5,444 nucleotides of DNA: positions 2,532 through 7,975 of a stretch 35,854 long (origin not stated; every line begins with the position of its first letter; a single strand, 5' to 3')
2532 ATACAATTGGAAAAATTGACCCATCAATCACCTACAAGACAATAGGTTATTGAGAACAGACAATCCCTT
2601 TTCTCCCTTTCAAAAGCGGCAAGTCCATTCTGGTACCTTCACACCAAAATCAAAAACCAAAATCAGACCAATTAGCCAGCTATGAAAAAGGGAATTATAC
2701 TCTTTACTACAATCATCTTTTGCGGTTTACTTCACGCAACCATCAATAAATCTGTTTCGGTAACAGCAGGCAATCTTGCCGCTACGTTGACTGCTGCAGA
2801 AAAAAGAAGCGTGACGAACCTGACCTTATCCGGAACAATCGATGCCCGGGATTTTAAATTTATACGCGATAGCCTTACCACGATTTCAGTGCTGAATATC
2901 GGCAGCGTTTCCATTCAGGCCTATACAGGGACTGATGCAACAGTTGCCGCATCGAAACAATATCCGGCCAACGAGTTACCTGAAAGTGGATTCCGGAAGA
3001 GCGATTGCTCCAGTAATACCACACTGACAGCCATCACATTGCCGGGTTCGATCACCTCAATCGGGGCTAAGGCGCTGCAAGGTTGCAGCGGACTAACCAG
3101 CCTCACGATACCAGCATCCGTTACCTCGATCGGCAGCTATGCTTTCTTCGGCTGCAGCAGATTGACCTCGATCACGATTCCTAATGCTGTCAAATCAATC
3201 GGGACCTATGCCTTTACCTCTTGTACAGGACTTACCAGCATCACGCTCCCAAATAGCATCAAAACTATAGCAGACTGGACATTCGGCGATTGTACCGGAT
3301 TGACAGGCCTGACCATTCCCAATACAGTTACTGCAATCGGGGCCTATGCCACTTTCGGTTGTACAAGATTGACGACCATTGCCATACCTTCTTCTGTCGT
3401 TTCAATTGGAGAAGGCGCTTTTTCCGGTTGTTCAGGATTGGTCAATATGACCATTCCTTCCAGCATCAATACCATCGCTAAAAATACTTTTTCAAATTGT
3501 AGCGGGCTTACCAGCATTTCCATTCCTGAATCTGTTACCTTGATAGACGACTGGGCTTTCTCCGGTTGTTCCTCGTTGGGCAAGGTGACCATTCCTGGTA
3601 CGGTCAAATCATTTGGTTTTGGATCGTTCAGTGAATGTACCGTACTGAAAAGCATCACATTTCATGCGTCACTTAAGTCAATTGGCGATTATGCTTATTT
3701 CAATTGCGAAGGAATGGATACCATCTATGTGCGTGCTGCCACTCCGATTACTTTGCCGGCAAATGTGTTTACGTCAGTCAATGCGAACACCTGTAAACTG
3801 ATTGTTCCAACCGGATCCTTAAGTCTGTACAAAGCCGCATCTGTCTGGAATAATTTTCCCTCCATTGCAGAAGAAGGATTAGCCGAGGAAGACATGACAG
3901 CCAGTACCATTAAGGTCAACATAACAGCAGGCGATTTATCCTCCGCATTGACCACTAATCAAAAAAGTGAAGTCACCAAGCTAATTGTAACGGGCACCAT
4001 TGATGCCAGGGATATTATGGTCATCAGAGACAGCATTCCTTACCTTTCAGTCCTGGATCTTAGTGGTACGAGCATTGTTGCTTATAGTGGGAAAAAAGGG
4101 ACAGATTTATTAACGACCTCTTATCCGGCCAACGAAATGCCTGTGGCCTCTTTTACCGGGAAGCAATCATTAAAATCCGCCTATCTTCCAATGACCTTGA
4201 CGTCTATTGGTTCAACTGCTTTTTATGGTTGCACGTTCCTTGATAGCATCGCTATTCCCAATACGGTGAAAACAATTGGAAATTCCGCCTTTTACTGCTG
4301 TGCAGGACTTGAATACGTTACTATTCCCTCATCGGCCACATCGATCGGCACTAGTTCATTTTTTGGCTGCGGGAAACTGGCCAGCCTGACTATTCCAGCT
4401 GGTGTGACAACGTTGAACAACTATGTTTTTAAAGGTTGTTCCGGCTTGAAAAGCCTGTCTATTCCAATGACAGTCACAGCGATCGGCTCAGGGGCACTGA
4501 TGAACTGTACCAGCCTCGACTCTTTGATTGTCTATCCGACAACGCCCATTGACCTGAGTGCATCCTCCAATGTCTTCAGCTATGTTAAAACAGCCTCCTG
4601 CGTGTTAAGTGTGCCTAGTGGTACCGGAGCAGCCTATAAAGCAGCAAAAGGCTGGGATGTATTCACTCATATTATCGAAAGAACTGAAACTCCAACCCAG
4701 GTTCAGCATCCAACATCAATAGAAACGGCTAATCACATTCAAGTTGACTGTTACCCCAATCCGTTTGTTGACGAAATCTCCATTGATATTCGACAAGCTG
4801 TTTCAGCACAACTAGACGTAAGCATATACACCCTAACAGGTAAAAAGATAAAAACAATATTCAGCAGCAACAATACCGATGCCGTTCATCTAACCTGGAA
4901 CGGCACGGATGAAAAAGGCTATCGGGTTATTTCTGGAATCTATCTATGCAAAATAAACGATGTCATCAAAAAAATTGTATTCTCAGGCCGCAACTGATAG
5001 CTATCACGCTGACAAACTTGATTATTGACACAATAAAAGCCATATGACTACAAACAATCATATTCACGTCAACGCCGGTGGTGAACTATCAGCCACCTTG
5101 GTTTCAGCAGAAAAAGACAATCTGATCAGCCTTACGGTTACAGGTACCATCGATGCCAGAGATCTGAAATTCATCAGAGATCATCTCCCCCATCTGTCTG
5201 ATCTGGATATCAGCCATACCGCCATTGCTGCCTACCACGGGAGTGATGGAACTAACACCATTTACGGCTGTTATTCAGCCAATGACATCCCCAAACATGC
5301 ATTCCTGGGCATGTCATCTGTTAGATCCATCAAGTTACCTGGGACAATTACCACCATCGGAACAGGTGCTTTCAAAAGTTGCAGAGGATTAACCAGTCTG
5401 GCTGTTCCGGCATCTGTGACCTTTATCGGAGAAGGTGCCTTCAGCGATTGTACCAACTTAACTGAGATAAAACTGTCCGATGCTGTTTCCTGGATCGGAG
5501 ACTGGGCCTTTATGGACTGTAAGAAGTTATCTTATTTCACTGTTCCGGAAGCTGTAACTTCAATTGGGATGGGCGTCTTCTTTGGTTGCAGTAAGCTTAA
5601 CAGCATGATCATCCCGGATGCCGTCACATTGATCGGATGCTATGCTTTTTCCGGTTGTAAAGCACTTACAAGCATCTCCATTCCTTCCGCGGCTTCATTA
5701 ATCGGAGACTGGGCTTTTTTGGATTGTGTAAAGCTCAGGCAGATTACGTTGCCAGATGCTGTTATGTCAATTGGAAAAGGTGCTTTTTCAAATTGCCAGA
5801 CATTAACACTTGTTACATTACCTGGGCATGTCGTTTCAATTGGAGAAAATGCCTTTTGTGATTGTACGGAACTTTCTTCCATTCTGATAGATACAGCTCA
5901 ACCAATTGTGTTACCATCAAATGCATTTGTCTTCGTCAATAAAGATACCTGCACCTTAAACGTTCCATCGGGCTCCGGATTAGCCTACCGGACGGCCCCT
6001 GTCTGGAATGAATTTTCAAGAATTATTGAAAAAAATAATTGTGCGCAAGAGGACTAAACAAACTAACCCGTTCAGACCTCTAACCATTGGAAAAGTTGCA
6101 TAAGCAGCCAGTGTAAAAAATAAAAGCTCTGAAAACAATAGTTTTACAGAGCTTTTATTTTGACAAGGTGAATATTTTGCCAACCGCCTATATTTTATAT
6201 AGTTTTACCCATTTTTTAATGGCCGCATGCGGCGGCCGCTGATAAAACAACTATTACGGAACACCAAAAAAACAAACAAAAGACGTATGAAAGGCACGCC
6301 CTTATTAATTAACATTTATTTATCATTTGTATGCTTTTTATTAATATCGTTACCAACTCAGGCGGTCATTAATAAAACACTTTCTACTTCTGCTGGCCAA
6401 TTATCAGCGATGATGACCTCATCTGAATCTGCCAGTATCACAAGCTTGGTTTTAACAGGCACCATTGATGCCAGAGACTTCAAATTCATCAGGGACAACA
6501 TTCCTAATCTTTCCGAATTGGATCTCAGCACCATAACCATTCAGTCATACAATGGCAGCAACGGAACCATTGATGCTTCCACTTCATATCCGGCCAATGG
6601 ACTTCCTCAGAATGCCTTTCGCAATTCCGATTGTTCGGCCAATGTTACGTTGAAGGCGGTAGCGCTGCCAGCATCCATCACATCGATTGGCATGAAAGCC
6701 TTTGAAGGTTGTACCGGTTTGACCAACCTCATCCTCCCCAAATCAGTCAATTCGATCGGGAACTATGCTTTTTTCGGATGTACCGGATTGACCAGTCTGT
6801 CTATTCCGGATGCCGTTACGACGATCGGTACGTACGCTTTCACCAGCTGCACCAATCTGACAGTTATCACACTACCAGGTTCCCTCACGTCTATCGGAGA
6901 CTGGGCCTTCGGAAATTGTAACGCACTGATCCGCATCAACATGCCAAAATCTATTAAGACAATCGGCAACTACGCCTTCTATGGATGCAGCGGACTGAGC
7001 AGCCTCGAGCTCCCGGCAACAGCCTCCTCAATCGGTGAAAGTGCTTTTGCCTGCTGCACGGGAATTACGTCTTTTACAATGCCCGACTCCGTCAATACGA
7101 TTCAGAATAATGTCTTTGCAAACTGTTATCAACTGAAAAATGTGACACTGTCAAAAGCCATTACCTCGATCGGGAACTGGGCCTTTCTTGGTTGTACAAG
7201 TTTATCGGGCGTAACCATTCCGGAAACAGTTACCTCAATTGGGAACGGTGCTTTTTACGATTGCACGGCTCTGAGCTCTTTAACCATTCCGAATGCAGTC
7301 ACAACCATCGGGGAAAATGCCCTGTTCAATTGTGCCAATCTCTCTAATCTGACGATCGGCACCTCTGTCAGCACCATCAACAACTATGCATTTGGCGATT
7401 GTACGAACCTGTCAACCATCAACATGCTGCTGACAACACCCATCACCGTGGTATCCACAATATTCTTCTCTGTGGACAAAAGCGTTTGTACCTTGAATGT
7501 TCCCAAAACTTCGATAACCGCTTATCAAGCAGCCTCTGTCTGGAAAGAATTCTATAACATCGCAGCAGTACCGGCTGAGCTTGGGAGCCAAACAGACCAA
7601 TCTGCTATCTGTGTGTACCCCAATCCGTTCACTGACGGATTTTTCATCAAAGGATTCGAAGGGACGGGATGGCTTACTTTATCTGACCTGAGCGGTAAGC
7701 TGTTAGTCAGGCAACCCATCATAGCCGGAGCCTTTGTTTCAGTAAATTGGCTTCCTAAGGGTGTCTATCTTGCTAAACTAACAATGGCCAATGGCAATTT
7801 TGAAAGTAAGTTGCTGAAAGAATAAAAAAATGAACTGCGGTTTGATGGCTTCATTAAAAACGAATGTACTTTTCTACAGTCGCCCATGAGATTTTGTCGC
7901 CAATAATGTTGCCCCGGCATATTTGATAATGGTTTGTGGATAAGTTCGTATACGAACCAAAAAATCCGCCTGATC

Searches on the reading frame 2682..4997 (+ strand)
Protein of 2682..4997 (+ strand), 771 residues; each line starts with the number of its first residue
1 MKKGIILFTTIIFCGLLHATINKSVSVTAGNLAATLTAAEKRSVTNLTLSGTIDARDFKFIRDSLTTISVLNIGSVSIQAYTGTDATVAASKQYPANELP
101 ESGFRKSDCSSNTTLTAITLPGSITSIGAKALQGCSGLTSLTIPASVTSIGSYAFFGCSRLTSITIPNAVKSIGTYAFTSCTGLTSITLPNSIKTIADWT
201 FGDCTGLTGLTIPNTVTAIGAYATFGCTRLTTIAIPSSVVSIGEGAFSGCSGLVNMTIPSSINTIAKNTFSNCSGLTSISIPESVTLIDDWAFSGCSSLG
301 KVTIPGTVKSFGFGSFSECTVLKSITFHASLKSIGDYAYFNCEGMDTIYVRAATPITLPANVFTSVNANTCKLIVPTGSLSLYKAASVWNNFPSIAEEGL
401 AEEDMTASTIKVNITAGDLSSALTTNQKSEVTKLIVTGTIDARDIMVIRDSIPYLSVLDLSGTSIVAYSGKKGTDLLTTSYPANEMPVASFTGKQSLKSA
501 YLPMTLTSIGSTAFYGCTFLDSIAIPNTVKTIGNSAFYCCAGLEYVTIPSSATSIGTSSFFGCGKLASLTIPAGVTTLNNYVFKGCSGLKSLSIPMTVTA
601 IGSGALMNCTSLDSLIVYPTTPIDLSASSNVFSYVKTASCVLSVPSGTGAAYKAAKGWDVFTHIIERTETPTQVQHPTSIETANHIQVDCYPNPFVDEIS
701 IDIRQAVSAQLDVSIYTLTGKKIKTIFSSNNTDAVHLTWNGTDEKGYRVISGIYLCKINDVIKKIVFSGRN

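Call 5: search_protein_families(library=pfam, proteins=[window:2682-4997:+], max_evalue=0.01)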
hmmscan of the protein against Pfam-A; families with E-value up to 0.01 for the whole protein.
window:2682-4997:+ (771 aa): 5 families
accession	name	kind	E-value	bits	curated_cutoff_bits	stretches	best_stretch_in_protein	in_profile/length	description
PF13306.12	LRR_5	-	1.6e-102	338.8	27.7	3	217-343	1-124/127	BspA type Leucine rich repeat region (6 copies)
PF13855.12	LRR_8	-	1.2e-13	51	27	0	238-280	12-55/61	Leucine rich repeat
PF18962.6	Por_Secre_tail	-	2.1e-06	28.3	27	1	691-762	2-66/75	Secretion system C-terminal sorting domain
PF23952.1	LRR_EndoS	-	9.1e-05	23.1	27.9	0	169-214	46-91/116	Endo-beta-N-acetylglucosaminidase EndoS LRR domain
PF13860.13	FlgD_ig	-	0.00015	22.1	27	1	707-758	21-73/79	FlgD Ig-like domain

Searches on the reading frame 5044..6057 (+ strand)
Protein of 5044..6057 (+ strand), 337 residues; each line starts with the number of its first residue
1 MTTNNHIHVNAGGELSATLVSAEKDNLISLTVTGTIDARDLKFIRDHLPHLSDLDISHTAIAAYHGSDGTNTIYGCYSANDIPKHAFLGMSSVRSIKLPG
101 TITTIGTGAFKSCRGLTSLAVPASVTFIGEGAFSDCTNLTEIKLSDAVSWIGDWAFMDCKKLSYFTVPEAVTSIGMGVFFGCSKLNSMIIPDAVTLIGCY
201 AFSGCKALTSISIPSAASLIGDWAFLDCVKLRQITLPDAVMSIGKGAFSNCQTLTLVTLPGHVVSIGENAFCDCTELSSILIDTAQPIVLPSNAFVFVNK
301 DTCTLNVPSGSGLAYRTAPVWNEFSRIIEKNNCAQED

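Call 5: search_protein_families(library=pfam, proteins=[window:5044-6057:+], max_evalue=0.01)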
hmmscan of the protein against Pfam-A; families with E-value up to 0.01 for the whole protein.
window:5044-6057:+ (337 aa): 2 families
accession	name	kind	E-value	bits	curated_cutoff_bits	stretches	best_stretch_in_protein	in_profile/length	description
PF13306.12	LRR_5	-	7.1e-64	213.9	27.7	2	81-207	2-125/127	BspA type Leucine rich repeat region (6 copies)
PF13855.12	LRR_8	-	7.8e-12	45.2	27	0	80-119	14-54/61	Leucine rich repeat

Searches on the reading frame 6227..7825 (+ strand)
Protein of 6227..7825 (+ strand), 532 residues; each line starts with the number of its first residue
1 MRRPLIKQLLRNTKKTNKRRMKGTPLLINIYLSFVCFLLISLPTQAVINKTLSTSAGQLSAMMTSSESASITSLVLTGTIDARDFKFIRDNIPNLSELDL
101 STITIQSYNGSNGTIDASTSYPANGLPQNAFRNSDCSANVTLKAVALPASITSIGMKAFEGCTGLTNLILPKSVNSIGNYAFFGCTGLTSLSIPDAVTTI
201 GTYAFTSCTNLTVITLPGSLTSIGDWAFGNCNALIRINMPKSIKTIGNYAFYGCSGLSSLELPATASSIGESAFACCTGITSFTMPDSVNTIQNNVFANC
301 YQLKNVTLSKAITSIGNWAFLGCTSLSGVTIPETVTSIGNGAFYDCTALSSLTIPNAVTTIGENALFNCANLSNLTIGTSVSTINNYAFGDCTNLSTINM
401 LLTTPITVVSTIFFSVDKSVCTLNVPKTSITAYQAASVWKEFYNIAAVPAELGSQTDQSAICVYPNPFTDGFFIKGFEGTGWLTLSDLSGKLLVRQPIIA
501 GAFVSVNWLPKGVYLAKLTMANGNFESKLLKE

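Call 5: search_protein_families(library=pfam, proteins=[window:6227-7825:+], max_evalue=0.01)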
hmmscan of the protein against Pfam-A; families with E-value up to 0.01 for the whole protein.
window:6227-7825:+ (532 aa): 4 families
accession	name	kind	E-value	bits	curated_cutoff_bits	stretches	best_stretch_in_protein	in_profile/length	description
PF13306.12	LRR_5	-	3.3e-88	292.5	27.7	3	136-254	7-123/127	BspA type Leucine rich repeat region (6 copies)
PF13855.12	LRR_8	-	5.6e-15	55.3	27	0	219-263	12-57/61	Leucine rich repeat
PF18962.6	Por_Secre_tail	-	2.3e-05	25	27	1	463-529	1-73/75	Secretion system C-terminal sorting domain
PF23952.1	LRR_EndoS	-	0.00019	22.1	27.9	0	150-195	46-91/116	Endo-beta-N-acetylglucosaminidase EndoS LRR domain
